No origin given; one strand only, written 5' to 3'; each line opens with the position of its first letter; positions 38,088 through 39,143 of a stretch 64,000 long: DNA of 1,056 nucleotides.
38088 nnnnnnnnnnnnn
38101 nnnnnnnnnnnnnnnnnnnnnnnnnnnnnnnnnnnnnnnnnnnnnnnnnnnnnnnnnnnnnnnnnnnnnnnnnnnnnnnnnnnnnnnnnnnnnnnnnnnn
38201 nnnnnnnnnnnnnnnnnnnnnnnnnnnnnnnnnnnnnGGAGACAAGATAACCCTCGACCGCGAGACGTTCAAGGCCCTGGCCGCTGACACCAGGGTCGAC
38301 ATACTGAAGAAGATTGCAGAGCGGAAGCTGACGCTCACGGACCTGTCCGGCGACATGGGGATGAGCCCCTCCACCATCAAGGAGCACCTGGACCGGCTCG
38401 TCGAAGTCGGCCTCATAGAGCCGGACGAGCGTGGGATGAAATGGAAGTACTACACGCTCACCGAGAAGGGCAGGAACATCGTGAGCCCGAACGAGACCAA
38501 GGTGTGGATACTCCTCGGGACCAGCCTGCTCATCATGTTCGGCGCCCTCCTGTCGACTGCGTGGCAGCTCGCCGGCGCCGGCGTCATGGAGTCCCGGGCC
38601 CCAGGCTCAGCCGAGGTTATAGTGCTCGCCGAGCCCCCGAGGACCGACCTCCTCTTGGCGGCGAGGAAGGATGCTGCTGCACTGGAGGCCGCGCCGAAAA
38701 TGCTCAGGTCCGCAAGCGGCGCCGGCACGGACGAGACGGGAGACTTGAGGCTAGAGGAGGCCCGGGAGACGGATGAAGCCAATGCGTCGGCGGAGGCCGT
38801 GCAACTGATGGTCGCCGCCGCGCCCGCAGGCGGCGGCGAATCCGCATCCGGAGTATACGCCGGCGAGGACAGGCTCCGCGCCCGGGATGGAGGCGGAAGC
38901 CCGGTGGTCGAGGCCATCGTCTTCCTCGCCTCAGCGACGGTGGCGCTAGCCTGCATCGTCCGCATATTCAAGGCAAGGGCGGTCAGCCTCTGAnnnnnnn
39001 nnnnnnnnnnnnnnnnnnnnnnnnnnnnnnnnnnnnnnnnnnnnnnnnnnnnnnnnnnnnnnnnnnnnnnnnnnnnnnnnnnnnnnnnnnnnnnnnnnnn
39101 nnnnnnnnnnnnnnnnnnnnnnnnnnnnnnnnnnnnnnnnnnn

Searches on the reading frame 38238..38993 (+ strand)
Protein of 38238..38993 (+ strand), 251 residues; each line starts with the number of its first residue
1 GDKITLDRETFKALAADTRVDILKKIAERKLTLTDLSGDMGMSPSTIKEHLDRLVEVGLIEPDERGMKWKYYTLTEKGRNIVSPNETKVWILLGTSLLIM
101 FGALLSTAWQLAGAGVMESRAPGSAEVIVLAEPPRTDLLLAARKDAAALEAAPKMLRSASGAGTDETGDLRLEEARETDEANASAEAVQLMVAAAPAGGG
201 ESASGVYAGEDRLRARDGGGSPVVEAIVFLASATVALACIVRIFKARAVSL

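Call 61: search_protein_families(library=pfam, proteins=[window:38238-38993:+])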
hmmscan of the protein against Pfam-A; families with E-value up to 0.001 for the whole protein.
window:38238-38993:+ (251 aa): 8 families
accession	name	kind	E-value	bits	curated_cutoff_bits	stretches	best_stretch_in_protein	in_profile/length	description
PF01022.26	HTH_5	-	1.5e-11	44.4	22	1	18-61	3-46/47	Bacterial regulatory protein, arsR family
PF12840.13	HTH_20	-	8.6e-07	29.3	27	1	14-61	1-49/51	Helix-turn-helix domain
PF14947.12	HTH_45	-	2.2e-06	28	25.5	1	20-83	9-67/77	Winged helix-turn-helix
PF25213.1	HVO_A0261_N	-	7.9e-06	26.1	35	1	15-82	9-71/86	HVO_A0261 N-terminal domain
PF13412.12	HTH_24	-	5.6e-05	23.1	21.9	1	29-61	16-48/48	Winged helix-turn-helix DNA-binding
PF24038.1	DUF7347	-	6.3e-05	23.6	27.6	1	9-83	3-75/77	Domain of unknown function (DUF7347)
PF09339.16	HTH_IclR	-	0.00019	21.5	22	1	28-63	16-51/52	IclR helix-turn-helix domain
PF03551.20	PadR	-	0.00033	21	27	1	34-80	20-71/75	Transcriptional regulator PadR-like family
